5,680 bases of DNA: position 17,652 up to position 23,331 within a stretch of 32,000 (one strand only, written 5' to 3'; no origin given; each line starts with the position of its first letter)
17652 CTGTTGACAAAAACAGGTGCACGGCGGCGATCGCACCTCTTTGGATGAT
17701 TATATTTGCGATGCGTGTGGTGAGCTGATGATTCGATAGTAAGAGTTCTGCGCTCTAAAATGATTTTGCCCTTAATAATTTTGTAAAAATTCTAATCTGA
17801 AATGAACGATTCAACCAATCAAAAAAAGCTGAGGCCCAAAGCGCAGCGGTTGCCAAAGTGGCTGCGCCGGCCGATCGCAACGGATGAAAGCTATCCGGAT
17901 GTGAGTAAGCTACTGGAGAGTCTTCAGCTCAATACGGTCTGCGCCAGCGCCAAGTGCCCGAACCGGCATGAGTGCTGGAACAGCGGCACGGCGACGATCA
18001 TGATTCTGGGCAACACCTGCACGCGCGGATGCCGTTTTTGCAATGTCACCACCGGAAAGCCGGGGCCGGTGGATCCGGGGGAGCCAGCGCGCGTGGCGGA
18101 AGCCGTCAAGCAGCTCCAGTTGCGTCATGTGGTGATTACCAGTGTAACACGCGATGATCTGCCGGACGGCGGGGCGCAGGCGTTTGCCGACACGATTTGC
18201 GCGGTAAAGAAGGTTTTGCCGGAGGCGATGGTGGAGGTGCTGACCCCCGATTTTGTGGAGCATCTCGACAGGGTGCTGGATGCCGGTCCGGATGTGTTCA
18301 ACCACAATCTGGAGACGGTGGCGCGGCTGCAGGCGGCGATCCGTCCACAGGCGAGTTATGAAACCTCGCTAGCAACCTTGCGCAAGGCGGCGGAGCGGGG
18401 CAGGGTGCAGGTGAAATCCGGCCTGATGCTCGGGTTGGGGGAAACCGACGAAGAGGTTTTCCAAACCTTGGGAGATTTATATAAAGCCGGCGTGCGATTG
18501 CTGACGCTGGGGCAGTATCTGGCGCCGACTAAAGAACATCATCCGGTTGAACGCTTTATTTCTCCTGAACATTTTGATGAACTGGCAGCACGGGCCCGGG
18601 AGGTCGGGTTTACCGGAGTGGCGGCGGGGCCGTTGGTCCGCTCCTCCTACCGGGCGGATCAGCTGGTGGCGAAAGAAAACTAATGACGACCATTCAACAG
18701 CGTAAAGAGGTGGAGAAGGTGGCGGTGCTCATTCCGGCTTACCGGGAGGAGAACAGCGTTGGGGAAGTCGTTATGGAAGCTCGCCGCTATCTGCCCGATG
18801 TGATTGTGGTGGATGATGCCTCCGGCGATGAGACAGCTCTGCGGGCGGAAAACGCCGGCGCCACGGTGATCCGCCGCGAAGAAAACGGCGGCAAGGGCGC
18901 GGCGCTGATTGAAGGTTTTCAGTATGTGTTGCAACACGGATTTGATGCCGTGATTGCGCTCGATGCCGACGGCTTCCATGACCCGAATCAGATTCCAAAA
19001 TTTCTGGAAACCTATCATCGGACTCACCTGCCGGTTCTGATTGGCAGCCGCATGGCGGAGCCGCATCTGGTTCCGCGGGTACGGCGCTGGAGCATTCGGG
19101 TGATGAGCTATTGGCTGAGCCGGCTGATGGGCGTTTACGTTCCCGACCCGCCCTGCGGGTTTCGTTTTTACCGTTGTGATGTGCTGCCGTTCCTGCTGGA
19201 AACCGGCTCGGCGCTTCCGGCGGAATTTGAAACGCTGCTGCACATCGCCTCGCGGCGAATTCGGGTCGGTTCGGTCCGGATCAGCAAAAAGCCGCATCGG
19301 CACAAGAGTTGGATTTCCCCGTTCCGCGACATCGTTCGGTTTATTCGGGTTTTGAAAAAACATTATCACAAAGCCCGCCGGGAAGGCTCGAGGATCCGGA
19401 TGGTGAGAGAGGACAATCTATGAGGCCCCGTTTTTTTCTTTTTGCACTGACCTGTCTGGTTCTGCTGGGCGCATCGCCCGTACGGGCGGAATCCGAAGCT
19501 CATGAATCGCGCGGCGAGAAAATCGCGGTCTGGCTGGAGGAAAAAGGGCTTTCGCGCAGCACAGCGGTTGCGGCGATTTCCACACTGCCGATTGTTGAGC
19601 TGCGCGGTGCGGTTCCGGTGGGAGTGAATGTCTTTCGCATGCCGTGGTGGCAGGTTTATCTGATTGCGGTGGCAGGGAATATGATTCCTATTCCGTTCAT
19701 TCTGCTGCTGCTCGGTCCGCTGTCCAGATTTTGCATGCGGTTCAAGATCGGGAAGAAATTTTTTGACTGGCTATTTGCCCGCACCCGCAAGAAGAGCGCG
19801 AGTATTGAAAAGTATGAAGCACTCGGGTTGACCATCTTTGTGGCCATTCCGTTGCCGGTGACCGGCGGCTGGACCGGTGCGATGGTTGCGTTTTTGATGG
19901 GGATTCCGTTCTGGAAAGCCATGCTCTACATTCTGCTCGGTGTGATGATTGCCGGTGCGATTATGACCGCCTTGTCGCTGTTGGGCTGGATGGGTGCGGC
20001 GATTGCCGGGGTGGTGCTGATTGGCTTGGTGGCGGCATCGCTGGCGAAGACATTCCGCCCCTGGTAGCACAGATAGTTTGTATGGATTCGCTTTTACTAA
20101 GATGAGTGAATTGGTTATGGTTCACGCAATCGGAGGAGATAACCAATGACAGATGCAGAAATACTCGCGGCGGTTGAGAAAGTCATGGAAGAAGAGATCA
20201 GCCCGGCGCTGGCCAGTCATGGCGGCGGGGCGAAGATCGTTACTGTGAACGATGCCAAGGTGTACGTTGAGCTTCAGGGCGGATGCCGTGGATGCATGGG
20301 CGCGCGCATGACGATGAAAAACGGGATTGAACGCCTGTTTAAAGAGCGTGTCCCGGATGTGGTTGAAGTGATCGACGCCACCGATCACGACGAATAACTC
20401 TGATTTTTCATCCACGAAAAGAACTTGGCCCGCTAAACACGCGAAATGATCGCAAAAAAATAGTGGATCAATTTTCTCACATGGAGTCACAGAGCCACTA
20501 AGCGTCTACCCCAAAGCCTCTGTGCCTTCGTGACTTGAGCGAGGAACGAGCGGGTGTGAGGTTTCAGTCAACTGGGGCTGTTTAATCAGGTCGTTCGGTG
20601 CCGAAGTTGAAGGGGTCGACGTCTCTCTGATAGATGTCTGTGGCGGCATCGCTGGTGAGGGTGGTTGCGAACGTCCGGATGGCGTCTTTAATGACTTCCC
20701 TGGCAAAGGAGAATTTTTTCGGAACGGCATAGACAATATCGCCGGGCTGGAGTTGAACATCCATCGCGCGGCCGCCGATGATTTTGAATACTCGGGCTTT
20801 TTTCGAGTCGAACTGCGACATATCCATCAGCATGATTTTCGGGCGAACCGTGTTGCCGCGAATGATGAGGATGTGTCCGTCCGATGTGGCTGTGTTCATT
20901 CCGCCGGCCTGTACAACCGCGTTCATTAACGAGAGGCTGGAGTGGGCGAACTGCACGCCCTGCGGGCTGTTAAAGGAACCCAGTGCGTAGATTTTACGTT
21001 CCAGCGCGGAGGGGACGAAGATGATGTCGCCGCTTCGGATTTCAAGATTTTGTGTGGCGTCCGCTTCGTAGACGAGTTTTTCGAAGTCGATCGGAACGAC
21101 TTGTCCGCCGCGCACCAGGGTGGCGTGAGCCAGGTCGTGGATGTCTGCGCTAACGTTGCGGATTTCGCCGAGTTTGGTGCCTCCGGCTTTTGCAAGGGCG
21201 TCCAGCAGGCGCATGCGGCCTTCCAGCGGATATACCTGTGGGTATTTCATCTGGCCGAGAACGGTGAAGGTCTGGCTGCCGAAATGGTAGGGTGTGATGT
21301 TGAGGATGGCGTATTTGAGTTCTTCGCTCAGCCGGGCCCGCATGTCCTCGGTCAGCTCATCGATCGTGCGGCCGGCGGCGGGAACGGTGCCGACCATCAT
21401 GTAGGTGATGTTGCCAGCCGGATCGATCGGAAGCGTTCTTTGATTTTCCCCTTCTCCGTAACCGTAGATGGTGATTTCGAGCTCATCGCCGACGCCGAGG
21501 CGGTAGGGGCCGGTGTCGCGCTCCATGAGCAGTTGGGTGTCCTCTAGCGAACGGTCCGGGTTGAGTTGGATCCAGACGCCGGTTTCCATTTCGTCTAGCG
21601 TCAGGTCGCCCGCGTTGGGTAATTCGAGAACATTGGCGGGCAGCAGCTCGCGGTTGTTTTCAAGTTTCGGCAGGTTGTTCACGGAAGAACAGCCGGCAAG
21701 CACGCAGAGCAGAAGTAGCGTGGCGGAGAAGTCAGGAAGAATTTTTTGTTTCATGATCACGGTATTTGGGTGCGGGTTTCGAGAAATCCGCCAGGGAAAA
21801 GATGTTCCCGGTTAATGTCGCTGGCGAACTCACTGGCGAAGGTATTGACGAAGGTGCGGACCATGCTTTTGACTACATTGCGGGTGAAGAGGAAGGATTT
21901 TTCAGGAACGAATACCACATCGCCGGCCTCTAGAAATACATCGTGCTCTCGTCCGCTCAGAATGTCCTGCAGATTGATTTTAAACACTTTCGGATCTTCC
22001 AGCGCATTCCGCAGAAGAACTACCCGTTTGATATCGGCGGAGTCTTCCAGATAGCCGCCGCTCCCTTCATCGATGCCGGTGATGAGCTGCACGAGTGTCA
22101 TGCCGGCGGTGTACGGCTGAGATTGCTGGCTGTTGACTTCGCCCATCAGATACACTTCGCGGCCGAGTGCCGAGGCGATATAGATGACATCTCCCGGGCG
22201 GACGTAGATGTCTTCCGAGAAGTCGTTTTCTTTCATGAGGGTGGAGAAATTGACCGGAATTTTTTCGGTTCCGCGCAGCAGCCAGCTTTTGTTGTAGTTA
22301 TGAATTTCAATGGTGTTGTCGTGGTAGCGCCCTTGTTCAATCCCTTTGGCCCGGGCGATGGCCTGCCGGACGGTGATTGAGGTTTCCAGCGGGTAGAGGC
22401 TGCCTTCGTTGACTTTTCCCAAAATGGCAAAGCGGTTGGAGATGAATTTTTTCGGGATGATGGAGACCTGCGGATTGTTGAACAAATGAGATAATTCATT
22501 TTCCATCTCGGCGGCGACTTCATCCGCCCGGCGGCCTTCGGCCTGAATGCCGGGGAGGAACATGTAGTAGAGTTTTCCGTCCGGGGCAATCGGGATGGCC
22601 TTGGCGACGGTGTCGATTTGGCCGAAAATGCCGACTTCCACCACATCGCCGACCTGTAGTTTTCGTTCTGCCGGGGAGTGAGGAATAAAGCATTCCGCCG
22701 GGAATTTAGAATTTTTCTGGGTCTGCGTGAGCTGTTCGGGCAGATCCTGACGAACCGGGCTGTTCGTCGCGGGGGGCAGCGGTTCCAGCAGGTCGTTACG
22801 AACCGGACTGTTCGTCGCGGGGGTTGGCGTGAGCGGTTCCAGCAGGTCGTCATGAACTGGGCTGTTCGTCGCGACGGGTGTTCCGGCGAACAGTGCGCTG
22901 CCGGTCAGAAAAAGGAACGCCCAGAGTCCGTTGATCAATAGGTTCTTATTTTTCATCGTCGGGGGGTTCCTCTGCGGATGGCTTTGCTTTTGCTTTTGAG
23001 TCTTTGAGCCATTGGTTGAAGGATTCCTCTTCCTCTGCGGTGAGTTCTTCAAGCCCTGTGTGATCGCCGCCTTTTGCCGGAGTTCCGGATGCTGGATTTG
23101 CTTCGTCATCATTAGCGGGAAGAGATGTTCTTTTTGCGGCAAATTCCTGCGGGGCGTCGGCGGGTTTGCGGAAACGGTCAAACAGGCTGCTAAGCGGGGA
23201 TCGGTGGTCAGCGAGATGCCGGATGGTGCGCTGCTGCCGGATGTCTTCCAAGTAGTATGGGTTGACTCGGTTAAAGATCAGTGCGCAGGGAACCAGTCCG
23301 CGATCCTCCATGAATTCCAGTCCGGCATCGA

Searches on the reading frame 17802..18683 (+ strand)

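Call 47: search_protein_families(library=pfam, proteins=[window:17802-18683:+], max_evalue=0.0001)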
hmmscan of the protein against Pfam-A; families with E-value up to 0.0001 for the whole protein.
window:17802-18683:+ (293 aa): 2 families
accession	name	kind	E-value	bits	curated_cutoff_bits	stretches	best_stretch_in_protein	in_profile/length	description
PF04055.27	Radical_SAM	-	2.4e-25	90.1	29.5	1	67-224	1-164/166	Radical SAM superfamily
PF16881.10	LIAS_N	-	7e-06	26.9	27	1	7-52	51-96/96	N-terminal domain of lipoyl synthase of Radical_SAM family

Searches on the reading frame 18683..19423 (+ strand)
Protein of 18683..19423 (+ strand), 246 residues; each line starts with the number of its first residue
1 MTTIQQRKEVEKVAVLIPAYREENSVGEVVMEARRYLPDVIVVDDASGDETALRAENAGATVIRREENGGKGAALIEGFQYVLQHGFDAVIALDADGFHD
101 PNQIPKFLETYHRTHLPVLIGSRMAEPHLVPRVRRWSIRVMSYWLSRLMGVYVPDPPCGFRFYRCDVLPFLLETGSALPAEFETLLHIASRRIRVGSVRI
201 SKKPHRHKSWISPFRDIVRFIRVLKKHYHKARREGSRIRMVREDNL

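Call 47: search_protein_families(library=pfam, proteins=[window:18683-19423:+], max_evalue=0.0001)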
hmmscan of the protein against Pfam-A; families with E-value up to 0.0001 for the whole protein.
window:18683-19423:+ (246 aa): 2 families
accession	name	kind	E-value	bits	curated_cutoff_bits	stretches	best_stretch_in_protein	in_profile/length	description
PF00535.33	Glycos_transf_2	-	1.2e-19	71.3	23.3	1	15-168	2-164/168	Glycosyl transferase family 2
PF13641.12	Glyco_tranf_2_3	-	1.4e-05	25.6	27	1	13-111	3-111/230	Glycosyltransferase like family 2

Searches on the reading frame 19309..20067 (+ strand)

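Call 47: search_protein_families(library=pfam, proteins=[window:19309-20067:+], max_evalue=0.0001)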
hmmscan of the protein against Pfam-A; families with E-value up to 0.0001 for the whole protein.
window:19309-20067:+ (252 aa): 1 family
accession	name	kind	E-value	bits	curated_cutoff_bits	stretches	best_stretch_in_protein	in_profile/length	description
PF06695.16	Sm_multidrug_ex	-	7.4e-42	143.2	30.7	1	97-218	1-121/121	Putative small multi-drug export protein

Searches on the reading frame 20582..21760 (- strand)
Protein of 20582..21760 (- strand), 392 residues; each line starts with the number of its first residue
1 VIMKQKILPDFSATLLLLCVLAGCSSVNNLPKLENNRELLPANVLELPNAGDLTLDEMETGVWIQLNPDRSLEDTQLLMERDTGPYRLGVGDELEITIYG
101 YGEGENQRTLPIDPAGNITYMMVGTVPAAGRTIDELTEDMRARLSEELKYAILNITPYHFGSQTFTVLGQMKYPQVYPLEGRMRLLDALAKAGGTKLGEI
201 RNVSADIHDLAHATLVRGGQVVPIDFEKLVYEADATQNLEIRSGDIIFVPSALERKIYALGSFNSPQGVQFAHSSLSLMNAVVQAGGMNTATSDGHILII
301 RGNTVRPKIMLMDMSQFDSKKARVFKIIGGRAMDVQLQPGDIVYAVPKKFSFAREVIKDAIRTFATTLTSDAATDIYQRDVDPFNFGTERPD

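Call 48: search_protein_families(library=pfam, proteins=[window:20582-21760:-], max_evalue=0.0001)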
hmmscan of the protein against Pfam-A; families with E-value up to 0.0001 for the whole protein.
window:20582-21760:- (392 aa): 3 families
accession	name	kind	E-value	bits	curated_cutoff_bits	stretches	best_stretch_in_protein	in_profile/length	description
PF22461.2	SLBB_2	-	3.3e-19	69.2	27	2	163-249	1-79/79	SLBB domain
PF02563.21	Poly_export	-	5.8e-15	55.7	28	1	83-149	4-68/77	Polysaccharide biosynthesis/export protein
PF10531.15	SLBB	-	2.2e-10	40.7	27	1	165-196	2-33/55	SLBB domain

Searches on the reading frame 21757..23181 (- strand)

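Call 48: search_protein_families(library=pfam, proteins=[window:21757-23181:-], max_evalue=0.0001)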
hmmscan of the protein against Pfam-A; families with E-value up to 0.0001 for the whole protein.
window:21757-23181:- (474 aa): 3 families
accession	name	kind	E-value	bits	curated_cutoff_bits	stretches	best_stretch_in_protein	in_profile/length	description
PF22461.2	SLBB_2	-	3e-20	72.6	27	2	342-425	2-79/79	SLBB domain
PF02563.21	Poly_export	-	4.1e-11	43.3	28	1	169-241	3-74/77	Polysaccharide biosynthesis/export protein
PF10531.15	SLBB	-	4.7e-06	26.8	27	0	343-391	2-45/55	SLBB domain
